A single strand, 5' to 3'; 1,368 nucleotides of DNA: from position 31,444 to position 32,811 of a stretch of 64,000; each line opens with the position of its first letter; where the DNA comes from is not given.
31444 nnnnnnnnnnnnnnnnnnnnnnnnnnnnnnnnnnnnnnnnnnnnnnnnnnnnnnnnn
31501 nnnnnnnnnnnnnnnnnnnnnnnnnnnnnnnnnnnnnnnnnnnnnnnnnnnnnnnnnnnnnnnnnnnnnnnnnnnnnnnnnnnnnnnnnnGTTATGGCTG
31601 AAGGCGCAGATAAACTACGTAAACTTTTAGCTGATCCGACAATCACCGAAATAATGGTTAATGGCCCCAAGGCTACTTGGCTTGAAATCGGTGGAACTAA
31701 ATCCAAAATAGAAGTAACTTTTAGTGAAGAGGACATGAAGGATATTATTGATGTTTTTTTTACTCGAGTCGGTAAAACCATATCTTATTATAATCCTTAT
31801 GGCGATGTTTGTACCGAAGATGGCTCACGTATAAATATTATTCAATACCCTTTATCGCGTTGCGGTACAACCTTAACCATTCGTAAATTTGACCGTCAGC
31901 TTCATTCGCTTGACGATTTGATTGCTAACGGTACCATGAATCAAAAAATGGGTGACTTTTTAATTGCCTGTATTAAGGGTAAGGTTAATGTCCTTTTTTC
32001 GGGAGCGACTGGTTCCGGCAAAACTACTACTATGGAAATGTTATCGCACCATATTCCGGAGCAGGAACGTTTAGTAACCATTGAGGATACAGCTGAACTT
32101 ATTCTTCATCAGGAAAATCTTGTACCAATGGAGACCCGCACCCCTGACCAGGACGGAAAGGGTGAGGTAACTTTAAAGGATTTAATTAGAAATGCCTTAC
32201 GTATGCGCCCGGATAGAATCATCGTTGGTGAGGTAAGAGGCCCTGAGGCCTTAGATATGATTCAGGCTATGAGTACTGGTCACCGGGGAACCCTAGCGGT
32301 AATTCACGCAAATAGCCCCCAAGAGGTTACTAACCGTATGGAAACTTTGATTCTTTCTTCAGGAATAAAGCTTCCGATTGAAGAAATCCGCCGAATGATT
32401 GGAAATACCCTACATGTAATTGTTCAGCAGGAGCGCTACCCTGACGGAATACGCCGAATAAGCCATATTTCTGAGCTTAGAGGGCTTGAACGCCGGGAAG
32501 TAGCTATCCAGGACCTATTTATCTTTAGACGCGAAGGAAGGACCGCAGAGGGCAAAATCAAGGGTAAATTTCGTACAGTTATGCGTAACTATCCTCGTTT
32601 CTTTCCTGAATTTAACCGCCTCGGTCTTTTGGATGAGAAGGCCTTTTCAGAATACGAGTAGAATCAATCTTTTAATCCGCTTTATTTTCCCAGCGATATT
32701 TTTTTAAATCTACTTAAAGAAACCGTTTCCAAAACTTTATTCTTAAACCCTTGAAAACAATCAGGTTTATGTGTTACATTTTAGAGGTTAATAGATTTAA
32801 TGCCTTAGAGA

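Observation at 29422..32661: TadZ-TadA single-polypeptide fusion followed by a second stand-alone TadA ATPase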

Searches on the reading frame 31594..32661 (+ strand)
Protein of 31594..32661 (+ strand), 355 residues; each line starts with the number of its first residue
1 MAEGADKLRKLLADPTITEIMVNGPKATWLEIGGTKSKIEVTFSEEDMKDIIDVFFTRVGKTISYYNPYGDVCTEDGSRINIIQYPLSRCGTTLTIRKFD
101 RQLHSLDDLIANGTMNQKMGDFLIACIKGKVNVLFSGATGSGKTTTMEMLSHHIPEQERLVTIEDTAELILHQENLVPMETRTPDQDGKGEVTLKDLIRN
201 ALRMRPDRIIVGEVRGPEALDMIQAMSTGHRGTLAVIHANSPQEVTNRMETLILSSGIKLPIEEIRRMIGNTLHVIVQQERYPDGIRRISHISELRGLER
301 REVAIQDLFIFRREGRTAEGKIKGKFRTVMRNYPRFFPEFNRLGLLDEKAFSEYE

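Call 4: search_protein_families(library=pfam, proteins=[window:31594-32661:+], max_evalue=0.01)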
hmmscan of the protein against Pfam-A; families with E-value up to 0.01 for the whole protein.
window:31594-32661:+ (355 aa): 7 families
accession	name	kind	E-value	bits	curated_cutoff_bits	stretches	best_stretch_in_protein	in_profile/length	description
PF00437.27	T2SSE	-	3.6e-46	157.9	24.9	1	7-279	7-275/370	Type II/IV secretion system protein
PF20720.3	nSTAND3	-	0.00049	20.3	27.2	1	130-169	17-57/155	Novel STAND NTPase 3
PF12775.13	AAA_7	-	0.00085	19.3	25.8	1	120-159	23-62/181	P-loop containing dynein motor region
PF16796.11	Microtub_bd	-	0.0013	19.1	27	1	117-152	77-111/155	Microtubule binding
PF04851.21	ResIII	-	0.003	17.9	22.5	1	114-171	20-67/164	Type III restriction enzyme, res subunit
PF06414.18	Zeta_toxin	-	0.0056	16.6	22.3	0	130-164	16-50/199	Zeta toxin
PF07724.20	AAA_2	-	0.0097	16.4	27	0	130-186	3-57/166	AAA domain (Cdc48 subfamily)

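Call 20: search_protein_families(library=ncbifam, proteins=[window:31594-32658:+], max_evalue=0.001)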
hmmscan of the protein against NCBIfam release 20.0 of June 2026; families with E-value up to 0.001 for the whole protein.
window:31594-32658:+ (355 aa): 18 families
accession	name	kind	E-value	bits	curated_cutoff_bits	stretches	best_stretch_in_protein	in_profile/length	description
TIGR03819.1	heli_sec_ATPase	hypoth_equivalog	1.6e-75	254.5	373.15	1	3-293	50-339/340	TadA family conjugal transfer-associated ATPase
TIGR02788.1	VirB11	equivalog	7.7e-62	209.1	249.95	2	117-291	131-305/308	P-type DNA transfer ATPase VirB11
TIGR02782.1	TrbB_P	equivalog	9.4e-56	189.3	304.55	1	6-300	12-298/303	P-type conjugative transfer ATPase TrbB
NF058587.1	archaellum_moto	equivalog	2e-53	181.9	550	1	6-319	148-457/527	archaellum flagellar ATPase motor FlaI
NF010469.0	PRK13894.1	subfamily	2e-50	172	508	1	6-304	25-316/320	conjugal transfer ATPase TrbB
NF010475.0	PRK13900.1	equivalog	4.9e-47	160.6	389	2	114-293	144-323/333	type IV secretion system ATPase VirB11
NF010425.0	PRK13851.1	equivalog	3.3e-40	138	461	2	110-308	142-340/344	type IV secretion system protein VirB11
NF010407.0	PRK13833.1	subfamily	2.2e-33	116.1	499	1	7-297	21-302/323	conjugal transfer protein TrbB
NF053672.1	bindosome_BasE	exception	1.5e-30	106.4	1000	1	41-303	180-438/512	bindosome assembly system ATPase subunit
NF041000.1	ATPase_ComGA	equivalog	1.6e-20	73.2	300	1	129-255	127-248/267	competence type IV pilus ATPase ComGA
TIGR01420.1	pilT_fam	subfamily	6.9e-19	68.3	319.1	1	79-283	79-269/343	PilT/PilU family type 4a pilus ATPase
NF007755.0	PRK10436.1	equivalog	5.4e-13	48.4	617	1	93-254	183-337/465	type II secretion system protein GspE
TIGR02525.1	plasmid_TraJ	equivalog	6.5e-13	48.4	368.3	1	126-252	145-272/372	plasmid transfer ATPase TraJ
NF053534.1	T4PilAsmATPsTfpB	equivalog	6e-12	44.7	850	1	91-251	298-451/584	type IV pilus assembly ATPase TfpB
TIGR02538.1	type_IV_pilB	equivalog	8.7e-12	44.4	675.65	1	96-251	283-431/564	type IV-A pilus assembly ATPase PilB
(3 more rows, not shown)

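Call 23: find_homologous_proteins(query=window:31594-32658:+, max_evalue=1e-10)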
Query window:31594-32658:+ (355 aa): 8000 proteins with E <= 1e-10 among 8000 candidates; the best 120 are listed.
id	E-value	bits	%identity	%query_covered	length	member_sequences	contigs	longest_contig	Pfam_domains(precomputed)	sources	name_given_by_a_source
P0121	8.1e-223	756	94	100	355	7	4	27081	PF00437.27,PF27713.1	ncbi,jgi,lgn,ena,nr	ncbi:MAG: Flp pilus assembly complex ATPase component TadA [Candidatus Omnitrophica bacterium]|nr:Fl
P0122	2.6e-221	751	94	100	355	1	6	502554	PF00437.27,PF27713.1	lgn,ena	-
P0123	4.0e-219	744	93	100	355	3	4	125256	PF00437.27,PF27713.1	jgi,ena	-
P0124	9.1e-215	730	90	100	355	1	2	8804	PF00437.27,PF27713.1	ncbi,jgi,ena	-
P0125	6.4e-200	681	82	99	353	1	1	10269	PF00437.27,PF27713.1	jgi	jgi:pilus assembly protein CpaF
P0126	1.2e-199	680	82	99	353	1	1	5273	PF00437.27,PF27713.1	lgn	-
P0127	3.6e-199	679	83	99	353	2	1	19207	PF00437.27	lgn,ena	-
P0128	4.8e-199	678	83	99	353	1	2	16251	PF00437.27,PF27713.1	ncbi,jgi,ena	ncbi:MAG: ATPase, T2SS/T4P/T4SS family [Candidatus Omnitrophota bacterium]|jgi:pilus assembly protei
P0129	4.3e-198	675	82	99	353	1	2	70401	PF00437.27,PF27713.1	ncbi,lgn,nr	ncbi:MAG: ATPase, T2SS/T4P/T4SS family [Candidatus Omnitrophica bacterium]|nr:ATPase, T2SS/T4P/T4SS 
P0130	2.9e-197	672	82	99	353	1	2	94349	PF00437.27,PF27713.1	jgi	jgi:pilus assembly protein CpaF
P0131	3.6e-197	672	83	99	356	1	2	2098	PF00437.27,PF27713.1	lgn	-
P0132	1.7e-196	670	82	99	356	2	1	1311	PF00437.27,PF27713.1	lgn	-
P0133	3.7e-196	669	83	99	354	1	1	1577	PF00437.27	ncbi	-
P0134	1.2e-195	667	82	99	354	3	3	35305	PF00437.27,PF27713.1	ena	-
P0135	3.9e-193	659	81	100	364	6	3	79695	PF00437.27,PF27713.1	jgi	jgi:pilus assembly protein CpaF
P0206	1.0e-147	510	62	99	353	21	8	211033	PF00437.27,PF27713.1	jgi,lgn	jgi:pilus assembly protein CpaF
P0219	2.5e-142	492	60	99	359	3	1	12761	PF00437.27,PF27713.1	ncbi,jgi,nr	ncbi:MAG: CpaF family protein [Kiritimatiellaeota bacterium]|nr:CpaF family protein [Kiritimatiellot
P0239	3.5e-131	455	58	100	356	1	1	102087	PF00437.27,PF27713.1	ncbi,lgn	-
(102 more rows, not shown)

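Call 52: find_encoding_contigs(protein=P0219, flank=10000, max_places=1)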
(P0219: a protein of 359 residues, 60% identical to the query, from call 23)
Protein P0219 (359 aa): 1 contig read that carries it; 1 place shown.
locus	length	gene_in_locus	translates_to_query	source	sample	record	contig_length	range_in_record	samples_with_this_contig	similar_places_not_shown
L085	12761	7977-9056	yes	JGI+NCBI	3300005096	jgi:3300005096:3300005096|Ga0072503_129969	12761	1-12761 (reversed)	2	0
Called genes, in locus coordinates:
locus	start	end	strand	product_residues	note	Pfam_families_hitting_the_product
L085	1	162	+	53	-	PF14748:P5CR_dimer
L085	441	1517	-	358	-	PF05343:Peptidase_M42, PF01546:Peptidase_M20 (weak)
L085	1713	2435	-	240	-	PF01138:RNase_PH, PF03725:RNase_PH_C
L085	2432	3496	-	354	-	PF00217:ATP-gua_Ptrans, PF27454:McsB_C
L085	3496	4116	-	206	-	PF02151:UVR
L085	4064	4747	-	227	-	PF00005:ABC_tran, PF13304:AAA_21 (faint)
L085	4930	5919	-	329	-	-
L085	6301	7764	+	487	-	PF02881:SRP54_N, PF06414:Zeta_toxin (weak), PF00448:SRP54, PF01656:CbiA (weak), PF13207:AAA_17 (weak), PF13401:AAA_22 (weak), PF02978:SRP_SPB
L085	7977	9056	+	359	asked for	PF00437:T2SSE, PF27713:UCP018868 (weak)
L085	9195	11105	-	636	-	PF00263:Secretin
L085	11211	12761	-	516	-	?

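Call 54: search_solved_structures(query=window:31594-32658:+, max_evalue=1e-10, show_alignments=1)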
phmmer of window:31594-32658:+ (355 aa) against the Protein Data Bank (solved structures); distinct sequences matched with E-value up to 1e-10: 14.
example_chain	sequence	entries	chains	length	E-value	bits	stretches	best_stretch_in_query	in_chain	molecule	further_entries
8rkd_E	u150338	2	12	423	1.1e-80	274.3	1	6-348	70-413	Pilus assembly ATPase CpaF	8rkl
8rjf_A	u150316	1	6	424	1.1e-80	274.3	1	6-348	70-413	Pilus assembly ATPase CpaF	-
9e24_A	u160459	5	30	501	1.9e-80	273.5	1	6-348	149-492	CpaF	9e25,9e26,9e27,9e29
2oap_1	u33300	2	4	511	1.1e-35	126.4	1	41-263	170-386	Type II secretion system protein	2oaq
4ii7_A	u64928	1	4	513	2.1e-34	122.2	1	8-294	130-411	FlaI ATPase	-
4ihq_A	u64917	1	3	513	1.4e-33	119.4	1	8-294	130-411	FlaI ATPase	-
2gza_A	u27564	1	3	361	5.5e-29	104.4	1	122-294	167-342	Type IV secretion system protein VirB11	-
6bge_A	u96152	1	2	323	7.9e-26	94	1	15-256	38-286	VirB11-like protein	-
1g6o_A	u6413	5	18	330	8.4e-26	93.9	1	15-256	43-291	CAG-ALPHA | virB11 homolog | Cag-alfa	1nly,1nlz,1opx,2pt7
2gsz_A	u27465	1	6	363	1.1e-11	47.5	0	128-280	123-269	twitching motility protein PilT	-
2ewv_A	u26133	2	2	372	1.2e-11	47.4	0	126-280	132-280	twitching motility protein PilT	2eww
10my_A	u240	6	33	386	2.8e-11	46.2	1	131-252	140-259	PilT/PilU family type 4a pilus ATPase | Twitching motility protein PilT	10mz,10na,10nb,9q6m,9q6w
2eyu_A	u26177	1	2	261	7.7e-11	44.7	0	126-280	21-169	twitching motility protein PilT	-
9n32_A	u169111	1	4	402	9.3e-11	44.4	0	131-248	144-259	PilU protein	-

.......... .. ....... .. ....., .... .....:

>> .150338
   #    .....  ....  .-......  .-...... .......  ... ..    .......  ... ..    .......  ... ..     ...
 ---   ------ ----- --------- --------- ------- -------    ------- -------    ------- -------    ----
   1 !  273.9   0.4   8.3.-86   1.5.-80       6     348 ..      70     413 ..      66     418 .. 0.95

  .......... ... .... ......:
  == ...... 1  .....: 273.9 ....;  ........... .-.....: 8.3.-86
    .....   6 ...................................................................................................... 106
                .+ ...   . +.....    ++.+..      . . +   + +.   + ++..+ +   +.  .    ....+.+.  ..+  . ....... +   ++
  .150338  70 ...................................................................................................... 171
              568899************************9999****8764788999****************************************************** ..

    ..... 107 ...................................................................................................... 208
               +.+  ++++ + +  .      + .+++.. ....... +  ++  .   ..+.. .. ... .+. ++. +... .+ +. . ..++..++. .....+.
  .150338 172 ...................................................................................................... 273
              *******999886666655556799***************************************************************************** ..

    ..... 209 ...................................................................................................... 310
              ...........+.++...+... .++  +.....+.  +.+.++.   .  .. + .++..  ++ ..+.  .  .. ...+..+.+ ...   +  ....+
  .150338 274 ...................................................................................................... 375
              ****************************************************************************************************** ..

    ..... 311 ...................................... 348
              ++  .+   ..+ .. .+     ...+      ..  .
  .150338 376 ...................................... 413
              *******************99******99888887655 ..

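Call 64: find_encoding_contigs(protein=P0206, flank=8000, max_places=2)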
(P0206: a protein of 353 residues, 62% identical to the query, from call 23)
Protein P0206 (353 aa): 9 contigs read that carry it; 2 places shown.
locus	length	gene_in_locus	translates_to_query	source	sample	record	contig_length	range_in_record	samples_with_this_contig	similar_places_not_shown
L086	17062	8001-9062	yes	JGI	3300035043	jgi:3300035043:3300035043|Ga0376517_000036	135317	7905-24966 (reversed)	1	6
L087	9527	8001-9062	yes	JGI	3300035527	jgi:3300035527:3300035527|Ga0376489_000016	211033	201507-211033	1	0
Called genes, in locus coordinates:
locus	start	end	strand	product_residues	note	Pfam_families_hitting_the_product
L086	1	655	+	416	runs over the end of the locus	PF01595:CNNM, PF00571:CBS (weak), PF03471:CorC_HlyC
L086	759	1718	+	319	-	PF01595:CNNM, PF00571:CBS (faint)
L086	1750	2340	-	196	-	PF08745:PIN_5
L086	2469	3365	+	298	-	PF13623:SurA_N_2 (weak), PF13624:SurA_N_3 (weak), PF13616:Rotamase_3, PF13145:Rotamase_2, PF00639:Rotamase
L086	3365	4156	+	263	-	PF08666:SAF, PF13144:ChapFlgA (weak), PF16976:RcpC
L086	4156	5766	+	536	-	PF13629:T2SS-T3SS_pil_N, PF00263:Secretin, PF03544:TonB_C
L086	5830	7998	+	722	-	PF01656:CbiA, PF10609:ParA, PF13614:AAA_31, PF00437:T2SSE, PF27713:UCP018868 (weak)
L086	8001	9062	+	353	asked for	PF00437:T2SSE, PF27713:UCP018868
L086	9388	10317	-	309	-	-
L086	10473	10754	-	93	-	PF05016:ParE_toxin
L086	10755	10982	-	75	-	-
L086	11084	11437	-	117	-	PF05635:23S_rRNA_IVP, PF22296:bAvd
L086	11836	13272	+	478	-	-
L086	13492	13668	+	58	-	-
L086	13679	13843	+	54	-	-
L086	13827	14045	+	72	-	-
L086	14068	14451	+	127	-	-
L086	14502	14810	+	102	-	-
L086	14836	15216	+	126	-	-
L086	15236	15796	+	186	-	-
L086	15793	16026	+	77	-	-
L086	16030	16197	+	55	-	-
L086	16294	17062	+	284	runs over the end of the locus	PF00482:T2SSF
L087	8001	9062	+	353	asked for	PF00437:T2SSE, PF27713:UCP018868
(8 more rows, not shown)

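Call 65: find_encoding_contigs(protein=P0239, flank=8000, max_places=1)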
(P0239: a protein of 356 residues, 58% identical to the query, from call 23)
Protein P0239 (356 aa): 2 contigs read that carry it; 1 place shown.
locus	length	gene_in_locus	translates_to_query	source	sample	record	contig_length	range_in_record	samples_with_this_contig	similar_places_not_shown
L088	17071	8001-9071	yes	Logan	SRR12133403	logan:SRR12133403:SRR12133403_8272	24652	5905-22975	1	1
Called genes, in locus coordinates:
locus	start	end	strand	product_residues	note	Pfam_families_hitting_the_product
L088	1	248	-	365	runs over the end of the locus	PF00712:DNA_pol3_beta, PF02767:DNA_pol3_beta_2, PF02768:DNA_pol3_beta_3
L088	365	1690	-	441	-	PF11638:DnaA_N, PF01695:IstB_IS21, PF00308:Bac_DnaA, PF03969:AFG1_ATPase (faint), PF01637:ATPase_2 (faint), PF00004:AAA, PF13173:AAA_14 (weak), PF08299:Bac_DnaA_C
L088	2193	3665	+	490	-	PF02096:60KD_IMP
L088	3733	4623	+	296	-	PF00142:Fer4_NifH (weak), PF01656:CbiA, PF09140:MipZ, PF10609:ParA (faint), PF13614:AAA_31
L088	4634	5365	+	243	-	PF02195:ParB_N, PF17762:HTH_ParB, PF23552:ParB_C (weak)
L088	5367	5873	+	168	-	PF00334:NDK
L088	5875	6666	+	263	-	PF03755:YicC-like_N, PF08340:YicC-like_C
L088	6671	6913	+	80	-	PF04025:RemA-like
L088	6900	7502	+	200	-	PF00625:Guanylate_kin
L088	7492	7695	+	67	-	PF01192:RNA_pol_Rpb6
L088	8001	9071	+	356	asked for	PF00437:T2SSE, PF27713:UCP018868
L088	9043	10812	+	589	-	PF07973:tRNA_SAD, PF00587:tRNA-synt_2b, PF03129:HGTP_anticodon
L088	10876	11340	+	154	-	PF05198:IF3_N, PF00707:IF3_C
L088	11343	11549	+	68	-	PF01632:Ribosomal_L35p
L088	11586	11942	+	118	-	PF00453:Ribosomal_L20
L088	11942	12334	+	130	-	PF02254:TrkA_N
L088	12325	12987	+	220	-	PF02254:TrkA_N, PF02558:ApbA (weak), PF03486:HI0933_like (weak), PF02080:TrkA_C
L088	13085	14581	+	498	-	PF02386:TrkH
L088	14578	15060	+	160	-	-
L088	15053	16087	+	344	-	PF02912:Phe_tRNA-synt_N, PF01409:tRNA-synt_2d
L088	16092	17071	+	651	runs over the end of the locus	PF03483:B3_4, PF03484:B5, PF17759:tRNA_synthFbeta, PF03147:FDX-ACB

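Call 84: find_related_loci(query=A2, collection=metagenome_contigs, flank=6000)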
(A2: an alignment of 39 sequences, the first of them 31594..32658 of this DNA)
Query A2 (355 aa) in metagenome_contigs; peptide patterns used: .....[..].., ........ (x = any residue, [..] = any of these).
600 stretches matched a pattern (row limit reached: there are more); 318 encode a relative of the query (tblastn E <= 1e-3); the best 80 are kept; 80 distinct loci.
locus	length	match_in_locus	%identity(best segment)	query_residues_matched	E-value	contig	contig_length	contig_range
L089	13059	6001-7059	83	1-353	0e+0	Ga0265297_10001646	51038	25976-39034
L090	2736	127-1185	82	1-353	0e+0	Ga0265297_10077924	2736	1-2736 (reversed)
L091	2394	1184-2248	74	1-355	0e+0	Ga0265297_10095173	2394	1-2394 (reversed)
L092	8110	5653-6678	46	4-345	1e-103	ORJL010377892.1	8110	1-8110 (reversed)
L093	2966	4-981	50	17-342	4e-105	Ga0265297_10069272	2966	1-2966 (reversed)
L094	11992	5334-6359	47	4-345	2e-101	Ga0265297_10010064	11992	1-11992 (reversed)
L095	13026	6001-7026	47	4-345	4e-101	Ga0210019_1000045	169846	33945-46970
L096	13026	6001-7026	47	4-345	6e-101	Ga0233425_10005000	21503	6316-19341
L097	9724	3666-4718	46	4-353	5e-100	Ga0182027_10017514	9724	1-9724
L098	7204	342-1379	47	4-349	9e-100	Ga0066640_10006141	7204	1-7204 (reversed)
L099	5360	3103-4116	46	11-349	9e-99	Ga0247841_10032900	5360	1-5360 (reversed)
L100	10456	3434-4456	45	4-345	1e-96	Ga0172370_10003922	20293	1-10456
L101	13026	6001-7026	46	4-345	4e-104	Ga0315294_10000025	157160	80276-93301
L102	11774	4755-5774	45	6-345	3e-94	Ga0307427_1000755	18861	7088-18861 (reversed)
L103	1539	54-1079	42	4-345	9e-100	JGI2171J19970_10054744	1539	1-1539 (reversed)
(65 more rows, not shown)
